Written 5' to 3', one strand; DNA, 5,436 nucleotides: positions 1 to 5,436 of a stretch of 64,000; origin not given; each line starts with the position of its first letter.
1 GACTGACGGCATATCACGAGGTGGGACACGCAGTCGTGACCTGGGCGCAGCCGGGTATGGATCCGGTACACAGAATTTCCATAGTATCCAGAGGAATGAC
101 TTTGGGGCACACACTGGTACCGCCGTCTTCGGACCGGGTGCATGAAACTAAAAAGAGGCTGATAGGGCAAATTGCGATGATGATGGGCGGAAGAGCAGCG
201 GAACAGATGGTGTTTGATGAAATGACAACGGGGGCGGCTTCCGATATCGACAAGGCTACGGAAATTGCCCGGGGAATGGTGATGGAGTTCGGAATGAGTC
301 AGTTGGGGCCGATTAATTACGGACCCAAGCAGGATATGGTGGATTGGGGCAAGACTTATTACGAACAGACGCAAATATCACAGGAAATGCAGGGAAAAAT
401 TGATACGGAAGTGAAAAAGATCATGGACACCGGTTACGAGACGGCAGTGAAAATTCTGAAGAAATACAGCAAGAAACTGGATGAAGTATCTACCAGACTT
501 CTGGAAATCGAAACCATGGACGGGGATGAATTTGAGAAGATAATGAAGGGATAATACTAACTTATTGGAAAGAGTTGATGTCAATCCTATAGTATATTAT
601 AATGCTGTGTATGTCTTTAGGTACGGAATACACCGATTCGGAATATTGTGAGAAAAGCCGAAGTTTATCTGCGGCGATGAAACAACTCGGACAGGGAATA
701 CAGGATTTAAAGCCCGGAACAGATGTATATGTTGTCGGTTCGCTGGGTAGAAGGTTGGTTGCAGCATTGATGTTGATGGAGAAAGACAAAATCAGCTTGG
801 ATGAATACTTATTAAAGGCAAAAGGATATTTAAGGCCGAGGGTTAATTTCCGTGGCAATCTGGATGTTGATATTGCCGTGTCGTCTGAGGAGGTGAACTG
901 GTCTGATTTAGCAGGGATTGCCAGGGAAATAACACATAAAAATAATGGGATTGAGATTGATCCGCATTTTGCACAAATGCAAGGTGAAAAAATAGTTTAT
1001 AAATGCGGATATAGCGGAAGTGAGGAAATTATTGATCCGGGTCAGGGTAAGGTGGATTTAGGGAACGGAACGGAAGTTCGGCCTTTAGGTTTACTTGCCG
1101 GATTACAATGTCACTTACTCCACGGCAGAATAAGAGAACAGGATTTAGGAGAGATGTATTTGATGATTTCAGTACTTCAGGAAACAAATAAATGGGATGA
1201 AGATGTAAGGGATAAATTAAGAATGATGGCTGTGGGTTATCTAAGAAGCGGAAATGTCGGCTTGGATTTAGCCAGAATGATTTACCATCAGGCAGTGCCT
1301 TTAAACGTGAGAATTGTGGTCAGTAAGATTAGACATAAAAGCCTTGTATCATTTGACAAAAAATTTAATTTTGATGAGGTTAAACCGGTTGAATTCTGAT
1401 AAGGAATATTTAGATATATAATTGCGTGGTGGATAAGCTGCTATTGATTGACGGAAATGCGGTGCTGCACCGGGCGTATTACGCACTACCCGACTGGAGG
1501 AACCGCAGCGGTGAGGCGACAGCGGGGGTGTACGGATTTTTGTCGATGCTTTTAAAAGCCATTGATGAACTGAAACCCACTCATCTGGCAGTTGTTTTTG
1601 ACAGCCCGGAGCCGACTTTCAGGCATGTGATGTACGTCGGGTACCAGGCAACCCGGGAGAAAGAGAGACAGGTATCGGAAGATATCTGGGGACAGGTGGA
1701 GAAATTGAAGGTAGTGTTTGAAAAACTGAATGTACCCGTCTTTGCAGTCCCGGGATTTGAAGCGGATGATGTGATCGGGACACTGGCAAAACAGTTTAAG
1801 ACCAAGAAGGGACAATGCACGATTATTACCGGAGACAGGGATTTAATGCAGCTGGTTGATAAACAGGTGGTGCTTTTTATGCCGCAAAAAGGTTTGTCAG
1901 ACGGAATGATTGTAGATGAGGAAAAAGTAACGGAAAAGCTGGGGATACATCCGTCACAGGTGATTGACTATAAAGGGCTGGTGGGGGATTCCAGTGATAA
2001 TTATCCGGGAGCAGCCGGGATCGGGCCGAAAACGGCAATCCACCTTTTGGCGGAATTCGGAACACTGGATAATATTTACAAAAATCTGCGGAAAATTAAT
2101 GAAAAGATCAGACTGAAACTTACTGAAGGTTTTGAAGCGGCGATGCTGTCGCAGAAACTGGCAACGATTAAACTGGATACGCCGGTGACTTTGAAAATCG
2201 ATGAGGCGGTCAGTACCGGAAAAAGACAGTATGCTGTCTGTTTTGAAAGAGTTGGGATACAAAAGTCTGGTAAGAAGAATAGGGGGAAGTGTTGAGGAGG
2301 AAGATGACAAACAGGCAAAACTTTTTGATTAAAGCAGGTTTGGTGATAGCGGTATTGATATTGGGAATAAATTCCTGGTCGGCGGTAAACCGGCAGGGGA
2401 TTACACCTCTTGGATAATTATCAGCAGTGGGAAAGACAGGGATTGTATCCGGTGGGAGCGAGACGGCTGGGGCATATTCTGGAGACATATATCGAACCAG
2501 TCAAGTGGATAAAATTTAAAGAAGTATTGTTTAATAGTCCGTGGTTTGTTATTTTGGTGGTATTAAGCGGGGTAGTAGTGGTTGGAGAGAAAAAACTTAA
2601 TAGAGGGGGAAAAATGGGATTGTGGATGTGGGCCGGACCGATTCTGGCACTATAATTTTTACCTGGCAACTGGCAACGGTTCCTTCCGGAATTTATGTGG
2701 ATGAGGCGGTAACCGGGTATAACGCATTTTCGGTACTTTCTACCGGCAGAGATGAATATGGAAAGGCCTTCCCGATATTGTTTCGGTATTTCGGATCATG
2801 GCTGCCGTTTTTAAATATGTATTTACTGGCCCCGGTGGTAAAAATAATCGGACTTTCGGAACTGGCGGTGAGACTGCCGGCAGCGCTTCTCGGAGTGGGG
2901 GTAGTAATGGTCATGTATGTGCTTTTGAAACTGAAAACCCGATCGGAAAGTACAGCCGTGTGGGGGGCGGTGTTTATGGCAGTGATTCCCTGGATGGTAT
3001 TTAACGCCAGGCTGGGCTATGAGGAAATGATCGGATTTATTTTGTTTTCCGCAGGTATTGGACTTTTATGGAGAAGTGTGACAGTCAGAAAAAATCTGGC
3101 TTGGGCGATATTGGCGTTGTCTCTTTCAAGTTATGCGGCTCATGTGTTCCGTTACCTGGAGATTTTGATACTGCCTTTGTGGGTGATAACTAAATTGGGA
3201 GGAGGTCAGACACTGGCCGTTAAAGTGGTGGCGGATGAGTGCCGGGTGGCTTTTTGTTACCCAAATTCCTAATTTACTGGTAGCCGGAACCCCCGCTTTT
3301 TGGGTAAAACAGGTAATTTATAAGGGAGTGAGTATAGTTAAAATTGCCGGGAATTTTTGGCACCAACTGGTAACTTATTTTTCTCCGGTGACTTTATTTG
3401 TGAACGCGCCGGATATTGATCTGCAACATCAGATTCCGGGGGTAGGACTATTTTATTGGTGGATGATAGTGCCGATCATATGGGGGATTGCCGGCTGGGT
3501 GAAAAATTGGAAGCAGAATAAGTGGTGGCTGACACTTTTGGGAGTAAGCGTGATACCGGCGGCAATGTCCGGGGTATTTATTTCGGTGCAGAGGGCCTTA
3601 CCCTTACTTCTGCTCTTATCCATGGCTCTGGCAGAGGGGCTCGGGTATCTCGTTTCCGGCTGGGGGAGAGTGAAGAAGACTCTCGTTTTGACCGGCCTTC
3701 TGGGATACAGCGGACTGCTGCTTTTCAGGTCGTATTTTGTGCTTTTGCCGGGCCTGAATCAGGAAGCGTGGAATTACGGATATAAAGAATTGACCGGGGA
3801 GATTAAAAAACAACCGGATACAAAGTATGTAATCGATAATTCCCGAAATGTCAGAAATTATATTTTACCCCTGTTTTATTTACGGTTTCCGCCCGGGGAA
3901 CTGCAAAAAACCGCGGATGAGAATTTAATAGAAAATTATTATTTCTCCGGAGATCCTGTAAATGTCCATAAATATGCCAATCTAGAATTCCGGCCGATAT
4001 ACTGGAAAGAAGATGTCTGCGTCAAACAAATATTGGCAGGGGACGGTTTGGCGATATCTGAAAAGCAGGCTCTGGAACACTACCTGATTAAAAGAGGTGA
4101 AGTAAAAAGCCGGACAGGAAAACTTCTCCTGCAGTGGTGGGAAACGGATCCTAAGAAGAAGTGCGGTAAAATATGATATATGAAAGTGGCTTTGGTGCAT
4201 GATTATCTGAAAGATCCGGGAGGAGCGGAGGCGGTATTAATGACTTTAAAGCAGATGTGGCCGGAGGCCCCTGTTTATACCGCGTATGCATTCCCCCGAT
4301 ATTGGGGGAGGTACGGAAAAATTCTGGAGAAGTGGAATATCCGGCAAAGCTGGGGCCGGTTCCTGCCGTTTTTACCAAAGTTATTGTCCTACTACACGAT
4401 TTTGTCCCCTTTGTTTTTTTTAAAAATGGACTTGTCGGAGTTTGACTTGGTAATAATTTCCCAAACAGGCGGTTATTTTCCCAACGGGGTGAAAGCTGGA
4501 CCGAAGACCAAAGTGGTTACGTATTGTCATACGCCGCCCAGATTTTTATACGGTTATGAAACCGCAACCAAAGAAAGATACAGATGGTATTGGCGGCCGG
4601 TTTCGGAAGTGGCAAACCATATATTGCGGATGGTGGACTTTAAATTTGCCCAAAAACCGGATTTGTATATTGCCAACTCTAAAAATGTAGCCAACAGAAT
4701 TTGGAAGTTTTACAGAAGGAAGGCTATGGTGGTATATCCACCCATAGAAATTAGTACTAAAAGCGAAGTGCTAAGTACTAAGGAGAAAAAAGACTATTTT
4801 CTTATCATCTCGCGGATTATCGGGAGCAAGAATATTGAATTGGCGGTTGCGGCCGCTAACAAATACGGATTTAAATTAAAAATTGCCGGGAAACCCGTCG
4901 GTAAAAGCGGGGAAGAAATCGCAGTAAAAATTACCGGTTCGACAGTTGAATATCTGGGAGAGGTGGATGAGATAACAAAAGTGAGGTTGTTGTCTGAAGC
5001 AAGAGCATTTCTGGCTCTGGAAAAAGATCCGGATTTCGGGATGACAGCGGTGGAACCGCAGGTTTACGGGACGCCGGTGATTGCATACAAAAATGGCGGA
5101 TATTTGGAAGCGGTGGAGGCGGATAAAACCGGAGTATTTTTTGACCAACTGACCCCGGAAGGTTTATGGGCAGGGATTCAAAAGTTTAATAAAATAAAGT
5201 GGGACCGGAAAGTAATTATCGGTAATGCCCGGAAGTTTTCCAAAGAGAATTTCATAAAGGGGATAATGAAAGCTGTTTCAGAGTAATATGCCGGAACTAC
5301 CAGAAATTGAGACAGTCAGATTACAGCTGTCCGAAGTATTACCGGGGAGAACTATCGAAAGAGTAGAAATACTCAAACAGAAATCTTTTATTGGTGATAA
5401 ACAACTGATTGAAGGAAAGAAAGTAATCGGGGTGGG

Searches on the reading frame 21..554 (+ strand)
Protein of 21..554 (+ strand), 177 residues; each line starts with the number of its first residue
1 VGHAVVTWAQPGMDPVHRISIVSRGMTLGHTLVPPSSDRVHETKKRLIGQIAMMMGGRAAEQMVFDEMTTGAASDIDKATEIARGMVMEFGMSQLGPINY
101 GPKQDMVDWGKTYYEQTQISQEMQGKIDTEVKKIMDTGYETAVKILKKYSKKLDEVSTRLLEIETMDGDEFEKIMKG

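Call 40: search_protein_families(library=pfam, proteins=[window:21-554:+], max_evalue=0.000001)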
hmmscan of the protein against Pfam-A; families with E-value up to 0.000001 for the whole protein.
window:21-554:+ (177 aa): 1 family
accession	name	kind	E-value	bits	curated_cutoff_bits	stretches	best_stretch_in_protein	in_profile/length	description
PF01434.24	Peptidase_M41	-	5.5e-56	189.9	29.9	1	2-174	17-191/191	Peptidase family M41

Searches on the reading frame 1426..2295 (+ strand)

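Call 40: search_protein_families(library=pfam, proteins=[window:1426-2295:+], max_evalue=0.000001)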
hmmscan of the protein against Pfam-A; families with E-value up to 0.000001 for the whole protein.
window:1426-2295:+ (289 aa): 2 families
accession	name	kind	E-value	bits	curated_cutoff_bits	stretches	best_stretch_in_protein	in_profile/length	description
PF02739.22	5_3_exonuc_N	-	2.6e-51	174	34.3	1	4-173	1-164/164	5'-3' exonuclease, N-terminal resolvase-like domain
PF01367.25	5_3_exonuc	-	5.8e-31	107.3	40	1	174-262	1-90/97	5'-3' exonuclease, C-terminal SAM fold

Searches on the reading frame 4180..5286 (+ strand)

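Call 40: search_protein_families(library=pfam, proteins=[window:4180-5286:+], max_evalue=0.000001)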
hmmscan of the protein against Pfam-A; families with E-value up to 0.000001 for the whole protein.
window:4180-5286:+ (368 aa): 3 families
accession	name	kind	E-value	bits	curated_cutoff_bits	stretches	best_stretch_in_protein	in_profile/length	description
PF00534.26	Glycos_transf_1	-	2.7e-18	66.6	26.4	1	194-352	5-171/172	Glycosyl transferases group 1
PF13439.12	Glyco_transf_4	-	5.9e-10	39.9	28.5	1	14-191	2-168/170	Glycosyltransferase Family 4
PF13692.12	Glyco_trans_1_4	-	1.7e-08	35.3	27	1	217-334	15-137/142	Glycosyl transferases group 1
